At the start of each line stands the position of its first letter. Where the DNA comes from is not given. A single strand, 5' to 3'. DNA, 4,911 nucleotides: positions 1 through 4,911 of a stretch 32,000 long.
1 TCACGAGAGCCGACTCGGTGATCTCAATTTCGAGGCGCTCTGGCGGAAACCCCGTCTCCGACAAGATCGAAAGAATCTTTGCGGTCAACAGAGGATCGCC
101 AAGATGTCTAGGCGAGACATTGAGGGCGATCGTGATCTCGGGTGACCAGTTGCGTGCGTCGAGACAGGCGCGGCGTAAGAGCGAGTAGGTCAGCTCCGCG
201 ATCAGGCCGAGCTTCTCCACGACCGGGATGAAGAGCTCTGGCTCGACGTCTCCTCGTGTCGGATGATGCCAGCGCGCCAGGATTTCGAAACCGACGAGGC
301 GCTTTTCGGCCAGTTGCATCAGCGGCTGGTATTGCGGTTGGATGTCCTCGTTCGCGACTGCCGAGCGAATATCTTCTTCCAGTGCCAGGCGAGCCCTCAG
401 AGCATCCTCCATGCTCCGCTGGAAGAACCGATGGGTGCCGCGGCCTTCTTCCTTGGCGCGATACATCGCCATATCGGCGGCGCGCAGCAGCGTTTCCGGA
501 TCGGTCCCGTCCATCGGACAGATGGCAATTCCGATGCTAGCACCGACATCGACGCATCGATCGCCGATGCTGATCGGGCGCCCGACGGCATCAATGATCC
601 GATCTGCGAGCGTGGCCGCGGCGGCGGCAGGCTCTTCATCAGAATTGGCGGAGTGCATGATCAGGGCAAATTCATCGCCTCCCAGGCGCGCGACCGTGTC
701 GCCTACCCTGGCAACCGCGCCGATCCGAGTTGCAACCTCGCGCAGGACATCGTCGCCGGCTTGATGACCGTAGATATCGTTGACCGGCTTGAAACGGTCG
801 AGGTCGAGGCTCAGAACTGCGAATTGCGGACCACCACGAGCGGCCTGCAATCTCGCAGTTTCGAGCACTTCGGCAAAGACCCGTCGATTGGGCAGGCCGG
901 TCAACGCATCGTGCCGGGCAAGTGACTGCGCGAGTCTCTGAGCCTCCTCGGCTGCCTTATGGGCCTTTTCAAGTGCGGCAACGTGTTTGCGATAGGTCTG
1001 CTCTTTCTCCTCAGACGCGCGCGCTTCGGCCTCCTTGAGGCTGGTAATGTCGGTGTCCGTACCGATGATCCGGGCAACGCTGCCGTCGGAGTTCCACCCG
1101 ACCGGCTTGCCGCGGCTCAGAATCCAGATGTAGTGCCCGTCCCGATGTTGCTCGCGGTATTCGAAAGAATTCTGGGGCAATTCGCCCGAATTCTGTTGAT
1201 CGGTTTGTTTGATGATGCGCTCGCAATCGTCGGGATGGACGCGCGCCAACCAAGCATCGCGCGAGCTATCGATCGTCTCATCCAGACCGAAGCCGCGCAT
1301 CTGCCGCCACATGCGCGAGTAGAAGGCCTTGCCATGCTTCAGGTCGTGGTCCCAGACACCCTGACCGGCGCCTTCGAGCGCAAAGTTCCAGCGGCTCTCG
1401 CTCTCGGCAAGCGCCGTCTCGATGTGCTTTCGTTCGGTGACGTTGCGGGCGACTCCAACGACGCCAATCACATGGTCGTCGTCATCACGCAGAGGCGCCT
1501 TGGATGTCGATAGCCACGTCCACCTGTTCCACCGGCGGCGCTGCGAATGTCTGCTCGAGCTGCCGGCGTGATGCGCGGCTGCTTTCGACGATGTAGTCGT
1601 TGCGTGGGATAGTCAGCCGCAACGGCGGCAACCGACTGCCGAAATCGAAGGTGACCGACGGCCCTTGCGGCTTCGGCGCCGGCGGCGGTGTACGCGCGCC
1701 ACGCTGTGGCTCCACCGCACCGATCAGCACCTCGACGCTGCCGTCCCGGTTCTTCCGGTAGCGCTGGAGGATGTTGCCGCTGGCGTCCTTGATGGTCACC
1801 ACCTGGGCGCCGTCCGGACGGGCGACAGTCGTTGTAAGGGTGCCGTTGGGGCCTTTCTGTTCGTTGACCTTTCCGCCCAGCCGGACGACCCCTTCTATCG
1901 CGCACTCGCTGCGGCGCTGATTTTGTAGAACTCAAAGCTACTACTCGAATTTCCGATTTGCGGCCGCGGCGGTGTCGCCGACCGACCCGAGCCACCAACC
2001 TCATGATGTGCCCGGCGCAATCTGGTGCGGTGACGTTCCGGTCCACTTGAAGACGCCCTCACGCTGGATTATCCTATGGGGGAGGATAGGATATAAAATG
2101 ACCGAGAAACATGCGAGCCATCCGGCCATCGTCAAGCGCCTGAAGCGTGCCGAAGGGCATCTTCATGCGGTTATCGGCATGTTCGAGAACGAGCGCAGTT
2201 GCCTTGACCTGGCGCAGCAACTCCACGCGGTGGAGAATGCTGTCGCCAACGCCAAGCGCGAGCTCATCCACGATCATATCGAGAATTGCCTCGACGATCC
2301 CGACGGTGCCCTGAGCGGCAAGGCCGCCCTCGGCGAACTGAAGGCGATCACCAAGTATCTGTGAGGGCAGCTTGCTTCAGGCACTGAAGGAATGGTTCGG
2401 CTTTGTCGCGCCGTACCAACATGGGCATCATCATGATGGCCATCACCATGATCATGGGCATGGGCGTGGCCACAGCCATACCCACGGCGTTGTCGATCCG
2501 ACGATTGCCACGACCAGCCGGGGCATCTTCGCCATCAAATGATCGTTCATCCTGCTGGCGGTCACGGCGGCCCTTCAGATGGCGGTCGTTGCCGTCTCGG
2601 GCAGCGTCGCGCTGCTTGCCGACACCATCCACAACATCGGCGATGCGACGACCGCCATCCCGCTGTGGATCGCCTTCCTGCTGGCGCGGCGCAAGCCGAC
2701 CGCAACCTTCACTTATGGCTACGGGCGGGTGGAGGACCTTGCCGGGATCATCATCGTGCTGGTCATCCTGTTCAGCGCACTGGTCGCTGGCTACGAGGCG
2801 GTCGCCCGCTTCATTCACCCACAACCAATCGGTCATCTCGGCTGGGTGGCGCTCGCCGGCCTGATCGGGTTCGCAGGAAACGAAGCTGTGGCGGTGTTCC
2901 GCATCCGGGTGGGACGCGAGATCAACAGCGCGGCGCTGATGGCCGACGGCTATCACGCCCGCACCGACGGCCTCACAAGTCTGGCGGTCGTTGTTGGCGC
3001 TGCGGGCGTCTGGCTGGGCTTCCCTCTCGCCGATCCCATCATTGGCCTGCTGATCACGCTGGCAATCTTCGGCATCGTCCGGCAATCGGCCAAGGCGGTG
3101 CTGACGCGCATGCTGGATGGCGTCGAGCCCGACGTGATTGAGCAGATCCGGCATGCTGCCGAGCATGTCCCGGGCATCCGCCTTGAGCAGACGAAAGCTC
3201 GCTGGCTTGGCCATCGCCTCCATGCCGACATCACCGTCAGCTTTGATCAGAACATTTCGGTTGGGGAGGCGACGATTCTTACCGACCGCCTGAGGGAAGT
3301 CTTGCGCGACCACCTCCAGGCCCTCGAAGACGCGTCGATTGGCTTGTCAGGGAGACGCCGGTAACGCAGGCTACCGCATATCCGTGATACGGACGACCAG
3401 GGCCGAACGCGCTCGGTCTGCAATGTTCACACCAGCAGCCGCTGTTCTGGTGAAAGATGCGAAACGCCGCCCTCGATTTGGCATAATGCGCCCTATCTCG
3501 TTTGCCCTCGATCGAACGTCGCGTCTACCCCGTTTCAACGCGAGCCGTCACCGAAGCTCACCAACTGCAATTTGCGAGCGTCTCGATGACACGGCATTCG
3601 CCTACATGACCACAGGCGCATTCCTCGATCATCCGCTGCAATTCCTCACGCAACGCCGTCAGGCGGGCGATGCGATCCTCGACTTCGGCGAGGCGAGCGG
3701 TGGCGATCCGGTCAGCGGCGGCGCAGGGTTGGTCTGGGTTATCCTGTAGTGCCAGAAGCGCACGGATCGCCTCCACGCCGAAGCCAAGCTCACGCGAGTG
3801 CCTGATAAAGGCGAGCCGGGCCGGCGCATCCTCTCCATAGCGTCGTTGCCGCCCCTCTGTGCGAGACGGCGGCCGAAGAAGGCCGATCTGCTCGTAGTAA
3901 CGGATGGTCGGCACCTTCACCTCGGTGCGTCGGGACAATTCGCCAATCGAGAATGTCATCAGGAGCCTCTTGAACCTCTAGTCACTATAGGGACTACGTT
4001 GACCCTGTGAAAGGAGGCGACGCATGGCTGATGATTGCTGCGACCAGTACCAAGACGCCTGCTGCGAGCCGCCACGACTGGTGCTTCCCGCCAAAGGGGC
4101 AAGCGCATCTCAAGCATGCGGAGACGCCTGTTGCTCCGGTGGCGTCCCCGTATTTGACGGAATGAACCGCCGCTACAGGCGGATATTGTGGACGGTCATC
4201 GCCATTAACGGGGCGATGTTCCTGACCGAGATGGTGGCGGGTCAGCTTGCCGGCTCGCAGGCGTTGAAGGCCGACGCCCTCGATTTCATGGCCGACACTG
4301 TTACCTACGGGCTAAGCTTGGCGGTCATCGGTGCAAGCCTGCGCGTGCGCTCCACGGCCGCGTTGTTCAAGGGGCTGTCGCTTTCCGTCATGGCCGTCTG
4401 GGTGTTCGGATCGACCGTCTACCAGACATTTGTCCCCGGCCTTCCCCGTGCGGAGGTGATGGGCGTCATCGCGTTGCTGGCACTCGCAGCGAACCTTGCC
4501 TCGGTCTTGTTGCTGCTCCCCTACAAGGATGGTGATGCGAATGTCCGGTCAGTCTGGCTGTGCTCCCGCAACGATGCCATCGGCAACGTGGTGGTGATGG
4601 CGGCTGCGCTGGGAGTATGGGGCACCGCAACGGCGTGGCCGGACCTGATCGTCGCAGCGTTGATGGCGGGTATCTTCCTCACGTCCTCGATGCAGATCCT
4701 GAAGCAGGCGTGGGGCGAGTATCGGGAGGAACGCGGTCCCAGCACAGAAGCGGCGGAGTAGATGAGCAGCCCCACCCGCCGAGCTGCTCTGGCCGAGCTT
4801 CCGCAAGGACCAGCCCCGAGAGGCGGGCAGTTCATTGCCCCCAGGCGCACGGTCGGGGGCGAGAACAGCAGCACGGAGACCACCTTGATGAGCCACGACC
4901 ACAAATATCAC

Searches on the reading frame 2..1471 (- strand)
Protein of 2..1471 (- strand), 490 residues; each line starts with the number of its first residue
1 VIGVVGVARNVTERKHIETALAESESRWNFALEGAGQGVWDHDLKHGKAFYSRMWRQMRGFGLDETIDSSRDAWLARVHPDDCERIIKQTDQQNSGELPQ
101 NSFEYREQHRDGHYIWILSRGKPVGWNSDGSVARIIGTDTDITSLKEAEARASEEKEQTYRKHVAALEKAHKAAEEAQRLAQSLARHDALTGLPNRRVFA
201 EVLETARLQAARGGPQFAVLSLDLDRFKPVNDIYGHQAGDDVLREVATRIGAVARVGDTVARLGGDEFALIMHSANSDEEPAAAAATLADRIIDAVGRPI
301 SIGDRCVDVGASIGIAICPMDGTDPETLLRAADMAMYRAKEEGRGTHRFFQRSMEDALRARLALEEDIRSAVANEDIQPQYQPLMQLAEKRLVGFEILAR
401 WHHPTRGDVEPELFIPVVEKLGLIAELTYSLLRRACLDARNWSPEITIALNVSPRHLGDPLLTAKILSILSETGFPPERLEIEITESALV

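Call 6: search_protein_families(library=pfam, proteins=[window:2-1471:-], max_evalue=0.01)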
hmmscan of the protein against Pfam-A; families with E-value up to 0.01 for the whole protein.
window:2-1471:- (490 aa): 4 families
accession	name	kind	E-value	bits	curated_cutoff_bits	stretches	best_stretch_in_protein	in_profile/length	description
PF00990.26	GGDEF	-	2e-47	161.4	23.8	1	185-345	1-160/161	Diguanylate cyclase, GGDEF domain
PF00563.25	EAL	-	1.2e-29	103.8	31.3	1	366-489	2-128/236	EAL domain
PF08447.18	PAS_3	-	3.6e-14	53.2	25.6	1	50-138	3-88/89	PAS fold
PF13426.13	PAS_9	-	0.00024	21.8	27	1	50-143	15-102/103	PAS domain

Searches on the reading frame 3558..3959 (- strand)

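Call 6: search_protein_families(library=pfam, proteins=[window:3558-3959:-], max_evalue=0.01)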
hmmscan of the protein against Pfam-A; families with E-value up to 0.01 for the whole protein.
window:3558-3959:- (133 aa): 3 families
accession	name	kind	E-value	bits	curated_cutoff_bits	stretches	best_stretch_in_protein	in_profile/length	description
PF09278.17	MerR-DNA-bind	-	1.2e-21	77.5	25.4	1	47-109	2-64/65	MerR, DNA binding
PF13411.12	MerR_1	-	6.3e-19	68.3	21.6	1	3-70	1-67/69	MerR HTH family regulatory protein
PF00376.29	MerR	-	5.5e-15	55.3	28.2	1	4-41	1-38/38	MerR family regulatory protein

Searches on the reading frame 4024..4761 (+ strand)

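Call 6: search_protein_families(library=pfam, proteins=[window:4024-4761:+], max_evalue=0.01)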
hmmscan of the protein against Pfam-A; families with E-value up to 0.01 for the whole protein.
window:4024-4761:+ (245 aa): 1 family
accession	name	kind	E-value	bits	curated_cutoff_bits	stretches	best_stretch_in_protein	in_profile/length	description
PF01545.26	Cation_efflux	-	7.7e-15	55.6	26.6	1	55-228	1-192/198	Cation efflux family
